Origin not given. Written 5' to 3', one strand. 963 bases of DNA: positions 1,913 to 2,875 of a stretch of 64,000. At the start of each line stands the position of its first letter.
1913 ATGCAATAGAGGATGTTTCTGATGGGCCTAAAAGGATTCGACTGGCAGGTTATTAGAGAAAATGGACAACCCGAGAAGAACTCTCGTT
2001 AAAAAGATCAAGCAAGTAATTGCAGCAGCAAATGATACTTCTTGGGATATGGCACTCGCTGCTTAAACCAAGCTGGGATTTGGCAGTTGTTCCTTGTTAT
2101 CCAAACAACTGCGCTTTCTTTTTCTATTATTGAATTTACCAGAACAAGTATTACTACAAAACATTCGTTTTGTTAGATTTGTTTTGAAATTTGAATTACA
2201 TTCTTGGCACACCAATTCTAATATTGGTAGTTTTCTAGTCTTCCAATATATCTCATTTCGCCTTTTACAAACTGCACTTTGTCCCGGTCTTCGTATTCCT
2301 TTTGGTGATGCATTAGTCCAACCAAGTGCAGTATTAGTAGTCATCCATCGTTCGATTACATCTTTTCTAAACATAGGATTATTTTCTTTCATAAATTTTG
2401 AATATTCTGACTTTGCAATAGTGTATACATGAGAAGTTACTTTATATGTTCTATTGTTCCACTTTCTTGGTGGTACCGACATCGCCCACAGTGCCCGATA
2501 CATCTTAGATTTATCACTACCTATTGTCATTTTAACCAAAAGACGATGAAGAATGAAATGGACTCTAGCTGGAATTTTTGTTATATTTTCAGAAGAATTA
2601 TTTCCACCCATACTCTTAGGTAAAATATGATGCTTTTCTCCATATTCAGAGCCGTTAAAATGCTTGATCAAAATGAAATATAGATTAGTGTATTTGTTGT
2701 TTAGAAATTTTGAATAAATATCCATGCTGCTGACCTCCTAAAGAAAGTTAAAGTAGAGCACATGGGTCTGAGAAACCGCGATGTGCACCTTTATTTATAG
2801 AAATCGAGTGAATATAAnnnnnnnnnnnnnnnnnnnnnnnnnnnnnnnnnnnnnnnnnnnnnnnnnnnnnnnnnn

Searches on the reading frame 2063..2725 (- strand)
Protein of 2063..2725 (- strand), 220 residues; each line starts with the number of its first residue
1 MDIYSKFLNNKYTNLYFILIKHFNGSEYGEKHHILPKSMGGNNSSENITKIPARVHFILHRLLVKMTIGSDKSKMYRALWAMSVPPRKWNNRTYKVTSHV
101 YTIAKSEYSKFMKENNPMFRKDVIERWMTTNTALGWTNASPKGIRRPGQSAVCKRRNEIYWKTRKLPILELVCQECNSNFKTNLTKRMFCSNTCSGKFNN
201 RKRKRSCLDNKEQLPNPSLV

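Call 45: search_protein_families(library=pfam, proteins=[window:2063-2725:-], max_evalue=0.01)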
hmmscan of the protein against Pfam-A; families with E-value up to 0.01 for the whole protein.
window:2063-2725:- (220 aa): 2 families
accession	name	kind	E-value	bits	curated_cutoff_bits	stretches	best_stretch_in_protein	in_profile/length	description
PF14279.12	HNH_5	-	9.6e-06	25.9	27.5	0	30-48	14-32/56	HNH endonuclease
PF01844.29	HNH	-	0.0036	17.9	21.4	0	22-49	7-34/47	HNH endonuclease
